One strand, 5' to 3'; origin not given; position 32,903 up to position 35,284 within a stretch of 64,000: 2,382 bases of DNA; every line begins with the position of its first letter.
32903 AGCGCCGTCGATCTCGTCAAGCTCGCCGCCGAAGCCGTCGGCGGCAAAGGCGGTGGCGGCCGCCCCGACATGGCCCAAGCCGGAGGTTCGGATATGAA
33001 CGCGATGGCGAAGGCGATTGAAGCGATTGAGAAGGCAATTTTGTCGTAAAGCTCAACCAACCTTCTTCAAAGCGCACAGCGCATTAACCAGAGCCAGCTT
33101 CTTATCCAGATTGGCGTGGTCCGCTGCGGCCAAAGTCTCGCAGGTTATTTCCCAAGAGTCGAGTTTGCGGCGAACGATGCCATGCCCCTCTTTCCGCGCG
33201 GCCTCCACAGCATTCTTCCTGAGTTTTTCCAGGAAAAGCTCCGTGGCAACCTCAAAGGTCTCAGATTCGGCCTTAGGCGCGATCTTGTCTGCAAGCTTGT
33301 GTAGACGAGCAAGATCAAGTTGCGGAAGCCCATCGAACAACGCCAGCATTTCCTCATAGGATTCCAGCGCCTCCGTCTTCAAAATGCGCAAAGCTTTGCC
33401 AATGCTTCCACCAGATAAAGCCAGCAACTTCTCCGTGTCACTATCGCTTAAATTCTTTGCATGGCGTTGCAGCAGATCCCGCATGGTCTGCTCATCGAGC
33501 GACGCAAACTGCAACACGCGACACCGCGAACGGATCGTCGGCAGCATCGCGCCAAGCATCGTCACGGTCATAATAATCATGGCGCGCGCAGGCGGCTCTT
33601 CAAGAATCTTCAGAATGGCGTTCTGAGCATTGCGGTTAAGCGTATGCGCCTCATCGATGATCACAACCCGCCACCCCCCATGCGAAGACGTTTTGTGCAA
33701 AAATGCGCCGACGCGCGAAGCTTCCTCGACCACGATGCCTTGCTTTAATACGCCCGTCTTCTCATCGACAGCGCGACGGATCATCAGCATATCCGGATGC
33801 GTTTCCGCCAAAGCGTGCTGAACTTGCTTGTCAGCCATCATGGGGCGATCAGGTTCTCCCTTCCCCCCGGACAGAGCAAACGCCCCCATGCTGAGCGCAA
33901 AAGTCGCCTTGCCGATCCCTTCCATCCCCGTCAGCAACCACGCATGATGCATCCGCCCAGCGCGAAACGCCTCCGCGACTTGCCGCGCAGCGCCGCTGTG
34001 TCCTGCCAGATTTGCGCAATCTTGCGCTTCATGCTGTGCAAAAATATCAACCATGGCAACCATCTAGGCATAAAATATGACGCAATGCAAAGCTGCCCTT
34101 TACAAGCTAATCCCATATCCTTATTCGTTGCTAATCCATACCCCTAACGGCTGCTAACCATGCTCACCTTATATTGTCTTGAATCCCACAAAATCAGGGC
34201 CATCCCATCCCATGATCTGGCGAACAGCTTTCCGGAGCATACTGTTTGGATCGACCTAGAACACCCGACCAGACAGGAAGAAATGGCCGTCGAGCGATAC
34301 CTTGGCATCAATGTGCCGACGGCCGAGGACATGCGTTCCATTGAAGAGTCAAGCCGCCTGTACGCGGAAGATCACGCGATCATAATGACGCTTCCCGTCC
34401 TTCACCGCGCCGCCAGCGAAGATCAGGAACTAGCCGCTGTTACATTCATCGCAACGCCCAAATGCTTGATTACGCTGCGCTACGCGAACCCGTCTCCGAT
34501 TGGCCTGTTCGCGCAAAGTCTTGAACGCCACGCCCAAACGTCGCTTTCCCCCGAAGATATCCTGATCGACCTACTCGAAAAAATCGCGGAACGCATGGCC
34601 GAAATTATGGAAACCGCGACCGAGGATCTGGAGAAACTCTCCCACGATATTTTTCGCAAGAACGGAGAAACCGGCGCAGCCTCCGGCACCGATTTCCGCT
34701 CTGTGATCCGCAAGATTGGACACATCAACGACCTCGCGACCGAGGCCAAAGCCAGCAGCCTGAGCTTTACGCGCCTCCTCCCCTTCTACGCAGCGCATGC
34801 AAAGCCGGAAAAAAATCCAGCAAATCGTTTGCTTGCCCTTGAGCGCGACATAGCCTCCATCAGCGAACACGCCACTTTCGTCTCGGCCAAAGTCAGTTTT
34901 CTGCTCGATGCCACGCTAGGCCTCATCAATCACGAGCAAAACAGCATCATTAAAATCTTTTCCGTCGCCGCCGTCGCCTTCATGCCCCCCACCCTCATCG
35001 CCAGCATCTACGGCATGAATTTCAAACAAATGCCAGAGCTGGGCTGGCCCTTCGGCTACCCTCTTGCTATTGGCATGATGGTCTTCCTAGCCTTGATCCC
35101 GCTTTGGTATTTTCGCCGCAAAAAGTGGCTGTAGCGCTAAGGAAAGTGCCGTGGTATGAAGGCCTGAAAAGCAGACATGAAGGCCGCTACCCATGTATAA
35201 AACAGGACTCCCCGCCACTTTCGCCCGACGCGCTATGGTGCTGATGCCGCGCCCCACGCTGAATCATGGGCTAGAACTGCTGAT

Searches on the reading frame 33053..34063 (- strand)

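Call 46: search_protein_families(library=pfam, proteins=[window:33053-34063:-], max_evalue=0.00001)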
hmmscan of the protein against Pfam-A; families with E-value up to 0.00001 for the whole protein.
window:33053-34063:- (336 aa): 1 family
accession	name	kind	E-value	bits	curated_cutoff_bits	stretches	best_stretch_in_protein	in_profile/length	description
PF13177.12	DNA_pol3_delta2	-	5.5e-34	117.9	27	1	24-189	4-160/161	DNA polymerase III, delta subunit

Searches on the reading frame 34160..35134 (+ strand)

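Call 46: search_protein_families(library=pfam, proteins=[window:34160-35134:+], max_evalue=0.00001)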
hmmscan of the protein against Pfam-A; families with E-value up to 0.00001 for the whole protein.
window:34160-35134:+ (324 aa): 1 family
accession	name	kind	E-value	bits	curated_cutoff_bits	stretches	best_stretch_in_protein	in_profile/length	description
PF01544.23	CorA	-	5.5e-56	190.5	27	1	27-320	3-292/292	CorA-like Mg2+ transporter protein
